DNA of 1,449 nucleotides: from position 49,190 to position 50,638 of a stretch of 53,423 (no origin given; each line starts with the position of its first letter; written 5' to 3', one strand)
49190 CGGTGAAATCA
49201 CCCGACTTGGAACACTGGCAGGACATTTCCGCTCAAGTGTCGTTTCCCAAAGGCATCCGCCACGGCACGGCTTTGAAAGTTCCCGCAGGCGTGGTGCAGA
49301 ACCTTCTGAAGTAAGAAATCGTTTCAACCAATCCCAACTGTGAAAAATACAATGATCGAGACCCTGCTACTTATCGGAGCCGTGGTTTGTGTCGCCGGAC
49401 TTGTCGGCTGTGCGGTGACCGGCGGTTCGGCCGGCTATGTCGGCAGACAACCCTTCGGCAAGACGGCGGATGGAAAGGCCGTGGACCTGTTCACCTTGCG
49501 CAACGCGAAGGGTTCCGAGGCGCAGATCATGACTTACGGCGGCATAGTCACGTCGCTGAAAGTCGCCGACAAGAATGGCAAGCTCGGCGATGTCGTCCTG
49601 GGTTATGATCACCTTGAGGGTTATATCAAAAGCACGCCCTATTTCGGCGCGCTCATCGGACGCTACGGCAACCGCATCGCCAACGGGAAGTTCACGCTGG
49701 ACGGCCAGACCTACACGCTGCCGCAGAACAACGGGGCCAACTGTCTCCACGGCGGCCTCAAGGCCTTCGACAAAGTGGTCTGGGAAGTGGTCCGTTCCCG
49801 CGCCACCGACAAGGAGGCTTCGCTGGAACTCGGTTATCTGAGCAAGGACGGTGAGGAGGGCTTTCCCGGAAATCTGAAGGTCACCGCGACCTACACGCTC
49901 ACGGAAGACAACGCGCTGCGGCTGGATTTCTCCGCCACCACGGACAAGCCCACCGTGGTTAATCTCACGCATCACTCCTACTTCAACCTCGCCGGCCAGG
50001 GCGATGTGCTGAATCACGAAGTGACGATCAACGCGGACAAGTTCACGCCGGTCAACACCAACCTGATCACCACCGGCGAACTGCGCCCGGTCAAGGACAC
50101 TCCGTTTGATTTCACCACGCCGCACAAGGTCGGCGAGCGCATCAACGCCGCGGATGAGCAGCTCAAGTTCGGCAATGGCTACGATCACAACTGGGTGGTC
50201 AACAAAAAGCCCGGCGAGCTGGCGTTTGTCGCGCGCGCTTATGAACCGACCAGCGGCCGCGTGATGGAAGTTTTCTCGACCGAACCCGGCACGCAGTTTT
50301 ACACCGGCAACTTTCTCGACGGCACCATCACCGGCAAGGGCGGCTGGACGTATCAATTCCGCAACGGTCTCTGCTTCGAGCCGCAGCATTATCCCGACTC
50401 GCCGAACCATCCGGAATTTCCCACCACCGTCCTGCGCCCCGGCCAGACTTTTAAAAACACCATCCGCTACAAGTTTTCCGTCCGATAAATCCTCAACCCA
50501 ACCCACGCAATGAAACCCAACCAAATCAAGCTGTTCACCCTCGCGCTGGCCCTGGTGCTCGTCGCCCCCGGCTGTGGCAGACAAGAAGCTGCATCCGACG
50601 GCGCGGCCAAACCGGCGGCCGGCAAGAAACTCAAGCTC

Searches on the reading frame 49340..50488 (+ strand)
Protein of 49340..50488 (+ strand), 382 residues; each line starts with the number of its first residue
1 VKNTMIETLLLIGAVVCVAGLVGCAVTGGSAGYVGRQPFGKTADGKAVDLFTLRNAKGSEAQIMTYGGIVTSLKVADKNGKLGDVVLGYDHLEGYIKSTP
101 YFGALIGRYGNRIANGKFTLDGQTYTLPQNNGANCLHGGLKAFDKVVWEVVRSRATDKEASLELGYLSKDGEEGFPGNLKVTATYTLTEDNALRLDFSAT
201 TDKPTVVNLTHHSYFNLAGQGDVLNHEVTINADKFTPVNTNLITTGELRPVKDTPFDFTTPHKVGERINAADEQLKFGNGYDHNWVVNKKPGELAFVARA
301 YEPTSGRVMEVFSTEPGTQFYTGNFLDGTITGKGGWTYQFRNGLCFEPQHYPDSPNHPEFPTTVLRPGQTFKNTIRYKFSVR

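Call 10: search_protein_families(library=pfam, proteins=[window:49340-50488:+], max_evalue=0.1)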
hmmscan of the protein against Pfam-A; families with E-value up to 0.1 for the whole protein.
window:49340-50488:+ (382 aa): 1 family
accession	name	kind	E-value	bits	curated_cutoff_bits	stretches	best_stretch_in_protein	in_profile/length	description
PF01263.26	Aldose_epim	-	4.8e-99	332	27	1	49-378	1-299/299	Aldose 1-epimerase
